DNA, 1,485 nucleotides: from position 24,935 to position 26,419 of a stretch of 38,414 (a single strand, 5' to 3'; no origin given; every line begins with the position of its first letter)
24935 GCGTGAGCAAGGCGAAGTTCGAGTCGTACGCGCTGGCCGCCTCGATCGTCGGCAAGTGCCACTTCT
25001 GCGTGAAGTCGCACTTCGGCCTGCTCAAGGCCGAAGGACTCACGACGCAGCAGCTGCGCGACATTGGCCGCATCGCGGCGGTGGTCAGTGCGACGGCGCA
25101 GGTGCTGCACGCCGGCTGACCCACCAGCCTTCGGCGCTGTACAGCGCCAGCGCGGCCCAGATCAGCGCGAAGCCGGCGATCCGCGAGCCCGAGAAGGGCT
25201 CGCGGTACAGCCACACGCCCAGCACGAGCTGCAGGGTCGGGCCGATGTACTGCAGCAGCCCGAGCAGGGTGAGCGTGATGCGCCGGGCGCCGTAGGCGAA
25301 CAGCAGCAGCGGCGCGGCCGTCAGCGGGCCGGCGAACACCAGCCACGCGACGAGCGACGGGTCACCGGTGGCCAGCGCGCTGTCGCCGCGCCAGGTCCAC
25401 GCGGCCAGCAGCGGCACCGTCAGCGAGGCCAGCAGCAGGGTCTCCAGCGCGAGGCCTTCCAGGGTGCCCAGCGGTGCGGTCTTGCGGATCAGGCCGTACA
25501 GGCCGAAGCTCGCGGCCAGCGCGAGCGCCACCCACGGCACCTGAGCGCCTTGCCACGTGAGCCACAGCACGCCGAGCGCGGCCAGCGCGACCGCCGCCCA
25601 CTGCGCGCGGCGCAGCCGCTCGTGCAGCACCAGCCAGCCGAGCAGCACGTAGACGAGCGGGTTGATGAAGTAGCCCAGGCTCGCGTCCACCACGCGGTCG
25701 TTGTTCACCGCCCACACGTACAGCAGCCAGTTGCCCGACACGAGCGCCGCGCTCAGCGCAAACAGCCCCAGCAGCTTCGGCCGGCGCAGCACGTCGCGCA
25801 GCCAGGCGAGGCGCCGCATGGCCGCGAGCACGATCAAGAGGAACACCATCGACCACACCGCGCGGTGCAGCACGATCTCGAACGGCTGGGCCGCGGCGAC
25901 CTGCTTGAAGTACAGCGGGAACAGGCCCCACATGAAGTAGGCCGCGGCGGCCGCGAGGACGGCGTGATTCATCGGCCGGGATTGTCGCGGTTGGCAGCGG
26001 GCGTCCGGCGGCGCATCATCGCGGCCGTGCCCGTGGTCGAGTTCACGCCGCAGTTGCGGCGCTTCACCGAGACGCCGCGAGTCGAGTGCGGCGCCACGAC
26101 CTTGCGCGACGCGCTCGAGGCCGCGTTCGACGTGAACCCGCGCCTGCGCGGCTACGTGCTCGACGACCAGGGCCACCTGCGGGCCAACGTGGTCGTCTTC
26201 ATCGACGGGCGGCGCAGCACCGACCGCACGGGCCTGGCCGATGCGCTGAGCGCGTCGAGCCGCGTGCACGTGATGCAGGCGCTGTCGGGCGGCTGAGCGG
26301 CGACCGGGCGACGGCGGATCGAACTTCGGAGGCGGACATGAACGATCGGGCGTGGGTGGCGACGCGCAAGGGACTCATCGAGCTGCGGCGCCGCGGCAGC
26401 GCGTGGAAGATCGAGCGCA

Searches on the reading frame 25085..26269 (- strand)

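Call 31: search_protein_families(library=pfam, proteins=[window:25085-26269:-], max_evalue=0.00001)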
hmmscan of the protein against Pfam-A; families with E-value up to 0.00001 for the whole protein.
window:25085-26269:- (394 aa): 1 family
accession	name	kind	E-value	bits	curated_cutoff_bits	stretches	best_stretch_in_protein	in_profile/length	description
PF00892.27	EamA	-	7.9e-21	75.2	28.2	2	103-238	3-134/135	EamA-like transporter family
